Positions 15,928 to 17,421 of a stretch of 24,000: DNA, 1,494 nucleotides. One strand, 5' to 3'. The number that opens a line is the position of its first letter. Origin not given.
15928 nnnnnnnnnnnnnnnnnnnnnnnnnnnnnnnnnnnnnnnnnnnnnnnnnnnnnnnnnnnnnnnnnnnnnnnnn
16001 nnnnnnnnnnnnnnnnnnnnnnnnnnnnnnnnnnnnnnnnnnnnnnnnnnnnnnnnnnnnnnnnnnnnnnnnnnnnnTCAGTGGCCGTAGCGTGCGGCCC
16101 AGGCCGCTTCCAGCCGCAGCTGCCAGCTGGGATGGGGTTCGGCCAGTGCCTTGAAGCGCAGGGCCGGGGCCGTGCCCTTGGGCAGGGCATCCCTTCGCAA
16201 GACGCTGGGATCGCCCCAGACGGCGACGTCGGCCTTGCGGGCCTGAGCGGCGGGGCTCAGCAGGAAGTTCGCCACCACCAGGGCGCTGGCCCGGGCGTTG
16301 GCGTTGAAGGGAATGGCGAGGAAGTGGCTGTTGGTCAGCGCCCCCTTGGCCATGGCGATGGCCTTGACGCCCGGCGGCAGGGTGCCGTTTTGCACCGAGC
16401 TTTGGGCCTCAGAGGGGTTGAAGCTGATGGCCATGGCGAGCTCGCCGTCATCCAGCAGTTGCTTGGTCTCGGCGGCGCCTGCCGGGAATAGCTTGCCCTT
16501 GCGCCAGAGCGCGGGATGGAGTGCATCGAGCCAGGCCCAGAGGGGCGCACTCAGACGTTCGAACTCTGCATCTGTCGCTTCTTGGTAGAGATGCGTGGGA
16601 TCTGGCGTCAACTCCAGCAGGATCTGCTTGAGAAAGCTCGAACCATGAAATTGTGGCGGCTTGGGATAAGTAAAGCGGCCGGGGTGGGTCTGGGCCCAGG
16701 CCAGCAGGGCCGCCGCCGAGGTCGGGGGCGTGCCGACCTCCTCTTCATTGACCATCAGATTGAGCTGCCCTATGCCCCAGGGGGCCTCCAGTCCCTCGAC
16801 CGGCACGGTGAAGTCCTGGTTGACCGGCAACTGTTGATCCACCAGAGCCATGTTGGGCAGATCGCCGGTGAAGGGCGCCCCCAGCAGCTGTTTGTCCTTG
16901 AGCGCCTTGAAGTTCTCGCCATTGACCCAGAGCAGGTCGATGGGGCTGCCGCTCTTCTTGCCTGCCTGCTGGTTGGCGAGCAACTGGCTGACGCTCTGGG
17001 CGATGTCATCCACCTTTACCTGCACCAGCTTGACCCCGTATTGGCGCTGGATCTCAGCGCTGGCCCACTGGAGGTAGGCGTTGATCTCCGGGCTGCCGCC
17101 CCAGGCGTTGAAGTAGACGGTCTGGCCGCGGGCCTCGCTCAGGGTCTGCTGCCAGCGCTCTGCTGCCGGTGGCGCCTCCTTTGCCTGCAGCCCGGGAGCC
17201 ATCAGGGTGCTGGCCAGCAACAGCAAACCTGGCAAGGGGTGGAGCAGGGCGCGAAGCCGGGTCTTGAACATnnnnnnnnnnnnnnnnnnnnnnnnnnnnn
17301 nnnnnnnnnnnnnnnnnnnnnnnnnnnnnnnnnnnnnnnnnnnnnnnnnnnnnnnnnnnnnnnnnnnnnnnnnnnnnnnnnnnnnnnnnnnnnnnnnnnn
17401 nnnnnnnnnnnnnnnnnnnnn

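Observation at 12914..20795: ynj-like cluster rebuilt around a membrane-tethered disulfide reductase: candidate uncharacterised import/redox/lipid-transfer system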

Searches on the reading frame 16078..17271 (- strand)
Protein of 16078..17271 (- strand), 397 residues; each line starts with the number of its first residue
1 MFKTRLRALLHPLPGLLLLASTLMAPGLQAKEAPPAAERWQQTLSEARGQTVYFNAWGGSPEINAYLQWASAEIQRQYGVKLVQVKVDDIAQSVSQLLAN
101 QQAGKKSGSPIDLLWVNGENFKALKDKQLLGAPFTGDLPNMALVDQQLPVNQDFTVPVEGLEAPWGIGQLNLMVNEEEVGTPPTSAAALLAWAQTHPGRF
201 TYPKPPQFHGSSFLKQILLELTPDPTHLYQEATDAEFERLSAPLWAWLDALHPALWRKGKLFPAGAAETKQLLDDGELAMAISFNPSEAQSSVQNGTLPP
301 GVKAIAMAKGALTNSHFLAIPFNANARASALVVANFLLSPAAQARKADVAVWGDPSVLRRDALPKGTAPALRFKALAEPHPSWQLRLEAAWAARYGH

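Call 5: search_protein_families(library=pfam, proteins=[window:16078-17271:-])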
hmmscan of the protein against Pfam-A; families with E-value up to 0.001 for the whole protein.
window:16078-17271:- (397 aa): 1 family
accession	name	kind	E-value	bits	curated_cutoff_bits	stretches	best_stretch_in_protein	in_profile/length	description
PF13416.11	SBP_bac_8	-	4.9e-18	66.3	27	1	72-348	4-254/279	Bacterial extracellular solute-binding protein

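Call 6: search_protein_families(library=ncbifam, proteins=[window:16078-17271:-])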
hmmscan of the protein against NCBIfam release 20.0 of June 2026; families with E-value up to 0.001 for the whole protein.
window:16078-17271:- (397 aa): 1 family
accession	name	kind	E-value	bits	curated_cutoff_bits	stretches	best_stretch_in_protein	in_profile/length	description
NF008633.1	PRK11622.1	subfamily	2.1e-154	514.2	203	1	20-396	7-397/397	ABC transporter substrate-binding protein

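Call 30: search_solved_structures(query=window:16078-17271:-, max_evalue=0.01)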
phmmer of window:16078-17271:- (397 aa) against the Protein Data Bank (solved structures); distinct sequences matched with E-value up to 0.01: 0.

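Call 63: search_solved_structures(query=A5, max_evalue=10)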
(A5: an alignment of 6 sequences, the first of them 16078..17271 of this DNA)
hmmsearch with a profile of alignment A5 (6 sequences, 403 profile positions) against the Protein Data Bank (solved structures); distinct sequences matched with E-value up to 10: 29.
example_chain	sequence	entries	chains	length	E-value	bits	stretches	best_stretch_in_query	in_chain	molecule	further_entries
4r6y_A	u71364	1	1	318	0.00043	22.6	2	282-357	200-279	Putative 2-aminoethylphosphonate-binding periplasmic protein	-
1poy_1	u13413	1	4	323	0.0039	19.4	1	299-341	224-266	SPERMIDINE/PUTRESCINE-BINDING PROTEIN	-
1pot_A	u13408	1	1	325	0.004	19.4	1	299-341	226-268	SPERMIDINE/PUTRESCINE-BINDING PROTEIN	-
3ttk_A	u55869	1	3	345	0.004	19.4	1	264-340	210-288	Polyamine transport protein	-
3ttm_A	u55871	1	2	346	0.004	19.4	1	264-340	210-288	Polyamine transport protein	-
8y5h_E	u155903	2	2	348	0.0042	19.3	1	299-341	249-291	Spermidine/putrescine-binding periplasmic protein | Putrescine-binding periplasmic protein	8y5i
6hly_A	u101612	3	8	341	0.017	17.3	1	259-370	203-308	Agropine permease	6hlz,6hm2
4gl0_A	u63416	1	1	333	0.024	16.8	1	259-346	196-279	Lmo0810 protein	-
7oys_A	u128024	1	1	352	0.055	15.6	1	259-344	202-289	Putrescine-binding periplasmic protein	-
7oyu_A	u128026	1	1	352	0.055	15.6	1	259-344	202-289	Putrescine-binding periplasmic protein PotF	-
7oyt_A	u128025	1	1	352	0.055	15.6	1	259-344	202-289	Putrescine-binding periplasmic protein PotF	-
7oyz_A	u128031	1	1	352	0.055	15.6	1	259-344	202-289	Putrescine-binding periplasmic protein PotF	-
8at0_A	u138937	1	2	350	0.093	14.9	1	261-343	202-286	Putrescine-binding periplasmic protein PotF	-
1a99_A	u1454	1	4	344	0.1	14.8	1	262-343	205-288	PUTRESCINE-BINDING PROTEIN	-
6ye0_B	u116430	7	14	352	0.1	14.7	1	262-343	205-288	Putrescine-binding periplasmic protein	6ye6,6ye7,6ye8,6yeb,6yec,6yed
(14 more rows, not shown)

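Call 64: find_homologous_proteins(query=A5, max_evalue=1e-20)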
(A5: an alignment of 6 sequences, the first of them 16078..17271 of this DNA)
Query A5 (6 sequences) (397 aa, profile of the alignment): 6477 proteins with E <= 1e-20 among 8000 candidates; the best 120 are listed.
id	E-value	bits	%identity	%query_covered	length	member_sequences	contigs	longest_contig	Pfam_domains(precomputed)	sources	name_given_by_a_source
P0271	9.4e-195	665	-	-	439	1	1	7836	PF13416.12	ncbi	-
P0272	4.6e-190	650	-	-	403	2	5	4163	PF13416.12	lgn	-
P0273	1.2e-188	645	-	-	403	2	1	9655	PF13416.12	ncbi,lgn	-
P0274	2.0e-188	645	-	-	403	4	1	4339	PF13416.12,PF01547.31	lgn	-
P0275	2.2e-187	641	-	-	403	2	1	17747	PF13416.12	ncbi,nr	ncbi:MAG: ABC transporter substrate-binding protein [Halomonas sp.]|nr:ABC transporter substrate-bin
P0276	4.0e-187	640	-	-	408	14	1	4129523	PF13416.12,PF01547.31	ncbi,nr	ncbi:ABC transporter substrate-binding protein [Halomonas sp. 1513]|nr:ABC transporter substrate-bin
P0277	1.1e-186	639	47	90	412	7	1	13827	-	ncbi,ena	-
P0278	3.8e-184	630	-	-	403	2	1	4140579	PF13416.12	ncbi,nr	ncbi:MAG: ABC transporter substrate-binding protein [Halomonas sp. BM-2019]|nr:MAG: ABC transporter 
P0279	7.0e-184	630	-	-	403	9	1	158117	PF13416.12,PF01547.31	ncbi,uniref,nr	ncbi:ABC transporter substrate-binding protein [Halomonas alkalisoli]|uniref:ABC transporter substra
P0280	6.3e-181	620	-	-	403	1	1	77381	PF13416.12,PF01547.31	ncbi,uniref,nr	ncbi:ABC transporter substrate-binding protein [Halomonas sp. DQ26W]|uniref:ABC transporter substrat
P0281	1.7e-180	618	-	-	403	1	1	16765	PF13416.12,PF01547.31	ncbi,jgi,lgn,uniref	ncbi:ABC transporter substrate-binding protein [Halomonas sp.]|jgi:putative thiamine transport syste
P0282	1.9e-180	618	51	90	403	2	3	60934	PF13416.12,PF01547.31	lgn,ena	-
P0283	5.7e-180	617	52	90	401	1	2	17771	PF13416.12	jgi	jgi:putative thiamine transport system substrate-binding protein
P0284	7.3e-180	616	-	-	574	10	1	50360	PF13416.12,PF02627.26,PF01547.31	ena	-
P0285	9.9e-180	616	52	90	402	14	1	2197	PF13416.12,PF01547.31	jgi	jgi:putative thiamine transport system substrate-binding protein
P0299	1.5e-177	609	48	96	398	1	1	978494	PF13416.12,PF01547.31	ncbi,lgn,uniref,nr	ncbi:ABC transporter substrate-binding protein [Oceanibaculum indicum]|uniref:Putative thiamine tran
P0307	2.5e-177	608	49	88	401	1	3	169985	PF13416.12,PF01547.31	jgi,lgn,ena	-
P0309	3.2e-177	608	53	95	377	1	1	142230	PF13416.12,PF01547.31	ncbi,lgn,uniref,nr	ncbi:ABC transporter, periplasmic substrate-binding protein YnjB [Grimontia indica]|uniref:ABC trans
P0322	6.9e-177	607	51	98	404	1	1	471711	PF13416.12,PF01547.31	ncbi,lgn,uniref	ncbi:ABC transporter substrate-binding protein [Breoghania sp. JC706]|uniref:ABC transporter substra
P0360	1.3e-175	602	-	-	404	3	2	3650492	PF13416.12,PF01547.31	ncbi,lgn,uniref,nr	ncbi:ABC transporter substrate-binding protein [Halomonas sp. GFAJ-1]|uniref:ABC transporter substra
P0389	7.8e-175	600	51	90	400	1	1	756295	PF13416.12,PF01547.31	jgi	jgi:putative thiamine transport system substrate-binding protein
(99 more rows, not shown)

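Call 65: find_encoding_contigs(protein=P0299, flank=9000, max_places=1)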
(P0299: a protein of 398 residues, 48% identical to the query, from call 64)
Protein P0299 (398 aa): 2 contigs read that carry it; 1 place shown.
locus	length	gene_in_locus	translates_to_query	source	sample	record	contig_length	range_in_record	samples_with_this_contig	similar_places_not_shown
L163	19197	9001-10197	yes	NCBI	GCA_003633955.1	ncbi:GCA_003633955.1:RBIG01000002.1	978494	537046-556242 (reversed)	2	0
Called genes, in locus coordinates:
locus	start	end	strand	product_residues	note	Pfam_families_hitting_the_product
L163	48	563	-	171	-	PF00156:Pribosyltran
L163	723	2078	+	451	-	PF00202:Aminotran_3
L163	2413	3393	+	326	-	PF16868:NMT1_3, PF09084:NMT1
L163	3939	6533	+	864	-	PF06808:DctM, PF11874:DUF3394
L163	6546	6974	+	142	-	PF00582:Usp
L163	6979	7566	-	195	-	PF03167:UDG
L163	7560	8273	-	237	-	PF02146:SIR2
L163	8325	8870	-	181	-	PF02834:LigT_PEase, PF13563:2_5_RNA_ligase2, PF02834:LigT_PEase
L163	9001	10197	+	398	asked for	PF01547:SBP_bac_1, PF13416:SBP_bac_8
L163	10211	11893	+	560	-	PF00528:BPD_transp_1 (weak)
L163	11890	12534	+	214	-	PF00005:ABC_tran, PF13304:AAA_21 (faint)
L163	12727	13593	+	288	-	PF00691:OmpA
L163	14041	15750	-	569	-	PF13555:AAA_29 (faint), PF00005:ABC_tran, PF00485:PRK (faint), PF02463:SMC_N (faint), PF13401:AAA_22 (faint), PF13304:AAA_21 (weak), PF08352:oligo_HPY (weak), PF00005:ABC_tran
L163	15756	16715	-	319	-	PF12911:OppC_N, PF00528:BPD_transp_1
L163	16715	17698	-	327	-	PF19300:BPD_transp_1_N, PF00528:BPD_transp_1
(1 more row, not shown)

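Call 66: find_encoding_contigs(protein=P0360, flank=9000, max_places=1)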
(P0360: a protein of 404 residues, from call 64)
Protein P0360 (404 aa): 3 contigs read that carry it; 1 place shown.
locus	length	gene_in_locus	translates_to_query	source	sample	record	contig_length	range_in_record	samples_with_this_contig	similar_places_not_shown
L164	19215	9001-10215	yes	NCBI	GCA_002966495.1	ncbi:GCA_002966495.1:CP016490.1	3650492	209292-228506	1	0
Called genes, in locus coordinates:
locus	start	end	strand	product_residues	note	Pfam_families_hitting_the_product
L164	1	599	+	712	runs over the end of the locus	PF00664:ABC_membrane, PF02463:SMC_N (weak), PF00005:ABC_tran, PF13304:AAA_21 (faint)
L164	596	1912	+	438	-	PF25919:BSH_CusB (faint), PF25973:BSH_CzcB (weak), PF25984:BSH_YknX (weak), PF25994:HH_AprE, PF26002:Beta-barrel_AprE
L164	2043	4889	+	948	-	PF00133:tRNA-synt_1, PF09334:tRNA-synt_1g (weak), PF13603:tRNA-synt_1_2 (faint), PF08264:Anticodon_1, PF10458:Val_tRNA-synt_C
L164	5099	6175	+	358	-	PF02668:TauD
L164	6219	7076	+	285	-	PF02129:Peptidase_S15 (faint), PF12146:Hydrolase_4, PF00561:Abhydrolase_1, PF07859:Abhydrolase_3 (weak), PF12697:Abhydrolase_6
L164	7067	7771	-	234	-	PF01118:Semialdhyde_dh (faint), PF13460:NAD_binding_10 (weak)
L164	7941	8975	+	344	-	PF01636:APH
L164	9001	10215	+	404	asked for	PF01547:SBP_bac_1, PF13416:SBP_bac_8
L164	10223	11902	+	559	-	PF00528:BPD_transp_1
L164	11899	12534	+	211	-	PF00005:ABC_tran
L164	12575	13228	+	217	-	PF00535:Glycos_transf_2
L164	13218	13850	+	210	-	PF09837:DUF2064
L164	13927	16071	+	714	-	PF09335:VTT_dom, PF01134:GIDA (weak), PF03486:HI0933_like (faint), PF07992:Pyr_redox_2, PF13738:Pyr_redox_3, PF00070:Pyr_redox, PF02852:Pyr_redox_dim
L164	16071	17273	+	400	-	PF07992:Pyr_redox_2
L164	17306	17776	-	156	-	PF03724:META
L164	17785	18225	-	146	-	PF00903:Glyoxalase, PF13669:Glyoxalase_4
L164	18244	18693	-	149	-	PF04214:DUF411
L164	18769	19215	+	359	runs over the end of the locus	PF04307:YdjM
